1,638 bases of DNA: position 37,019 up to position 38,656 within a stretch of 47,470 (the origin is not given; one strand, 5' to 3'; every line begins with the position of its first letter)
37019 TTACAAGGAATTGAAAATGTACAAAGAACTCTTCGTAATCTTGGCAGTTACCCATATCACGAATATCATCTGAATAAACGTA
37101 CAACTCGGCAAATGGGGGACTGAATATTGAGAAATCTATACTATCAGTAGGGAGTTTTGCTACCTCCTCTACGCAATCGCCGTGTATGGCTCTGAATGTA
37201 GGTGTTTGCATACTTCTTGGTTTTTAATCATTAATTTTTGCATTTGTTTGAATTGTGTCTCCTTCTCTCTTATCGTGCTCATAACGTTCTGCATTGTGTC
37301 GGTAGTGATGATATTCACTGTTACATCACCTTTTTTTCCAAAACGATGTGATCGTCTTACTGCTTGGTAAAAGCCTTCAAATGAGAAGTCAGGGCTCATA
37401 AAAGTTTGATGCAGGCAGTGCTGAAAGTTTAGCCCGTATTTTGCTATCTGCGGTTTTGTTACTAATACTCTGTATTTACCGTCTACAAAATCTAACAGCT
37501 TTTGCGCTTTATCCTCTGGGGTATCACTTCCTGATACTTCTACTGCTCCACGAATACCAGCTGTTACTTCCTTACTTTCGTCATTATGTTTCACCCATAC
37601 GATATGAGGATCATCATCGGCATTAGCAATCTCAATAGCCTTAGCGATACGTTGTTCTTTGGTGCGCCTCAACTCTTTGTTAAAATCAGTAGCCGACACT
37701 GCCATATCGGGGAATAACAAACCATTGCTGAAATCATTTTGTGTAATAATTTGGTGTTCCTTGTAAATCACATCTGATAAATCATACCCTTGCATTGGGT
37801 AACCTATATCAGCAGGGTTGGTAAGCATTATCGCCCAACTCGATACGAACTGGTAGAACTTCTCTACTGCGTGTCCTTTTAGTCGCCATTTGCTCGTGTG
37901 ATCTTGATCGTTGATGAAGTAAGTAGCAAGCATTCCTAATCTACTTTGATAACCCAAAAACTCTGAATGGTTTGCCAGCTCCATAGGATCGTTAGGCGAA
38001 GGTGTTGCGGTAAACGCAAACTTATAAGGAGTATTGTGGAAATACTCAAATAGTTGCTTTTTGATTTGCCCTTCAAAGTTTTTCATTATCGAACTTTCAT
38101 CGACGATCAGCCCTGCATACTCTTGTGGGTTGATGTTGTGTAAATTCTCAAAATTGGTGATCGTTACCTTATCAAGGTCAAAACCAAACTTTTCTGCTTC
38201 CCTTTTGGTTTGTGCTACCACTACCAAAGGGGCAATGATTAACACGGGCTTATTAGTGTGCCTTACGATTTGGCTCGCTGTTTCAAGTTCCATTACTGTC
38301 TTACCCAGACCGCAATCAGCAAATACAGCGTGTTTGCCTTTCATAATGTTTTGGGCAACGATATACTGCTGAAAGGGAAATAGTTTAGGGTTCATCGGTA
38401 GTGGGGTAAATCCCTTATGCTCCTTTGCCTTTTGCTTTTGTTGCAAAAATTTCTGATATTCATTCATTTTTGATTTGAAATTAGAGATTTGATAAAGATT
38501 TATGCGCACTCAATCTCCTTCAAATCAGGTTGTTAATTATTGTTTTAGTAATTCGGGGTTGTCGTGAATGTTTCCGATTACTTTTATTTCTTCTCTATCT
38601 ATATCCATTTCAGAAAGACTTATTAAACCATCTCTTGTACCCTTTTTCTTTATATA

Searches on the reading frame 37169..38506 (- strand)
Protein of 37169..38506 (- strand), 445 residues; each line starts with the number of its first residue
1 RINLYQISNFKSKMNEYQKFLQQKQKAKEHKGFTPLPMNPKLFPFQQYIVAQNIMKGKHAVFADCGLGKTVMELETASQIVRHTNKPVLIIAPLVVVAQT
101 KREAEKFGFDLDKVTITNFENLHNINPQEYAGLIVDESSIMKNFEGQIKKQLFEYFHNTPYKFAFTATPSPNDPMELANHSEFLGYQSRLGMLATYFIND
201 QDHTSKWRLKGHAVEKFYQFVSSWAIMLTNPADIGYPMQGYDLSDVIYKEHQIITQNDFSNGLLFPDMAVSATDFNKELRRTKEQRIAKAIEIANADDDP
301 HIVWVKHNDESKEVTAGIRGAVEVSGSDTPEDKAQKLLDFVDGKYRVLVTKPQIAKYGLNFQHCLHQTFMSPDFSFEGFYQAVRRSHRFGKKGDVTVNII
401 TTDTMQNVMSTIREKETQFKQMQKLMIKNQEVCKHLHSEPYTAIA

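Call 43: search_protein_families(library=pfam, proteins=[window:37169-38506:-], max_evalue=0.001)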
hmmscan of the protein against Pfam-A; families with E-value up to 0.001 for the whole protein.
window:37169-38506:- (445 aa): 3 families
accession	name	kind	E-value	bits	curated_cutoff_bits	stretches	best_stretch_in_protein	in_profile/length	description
PF00176.29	SNF2-rel_dom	-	4.6e-06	26.4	24.9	0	126-183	122-177/290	SNF2-related domain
PF00271.37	Helicase_C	-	1.8e-05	25.4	23.5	1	294-390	11-110/110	Helicase conserved C-terminal domain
PF00270.35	DEAD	-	0.00032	20.9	26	0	46-112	4-73/167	DEAD/DEAH box helicase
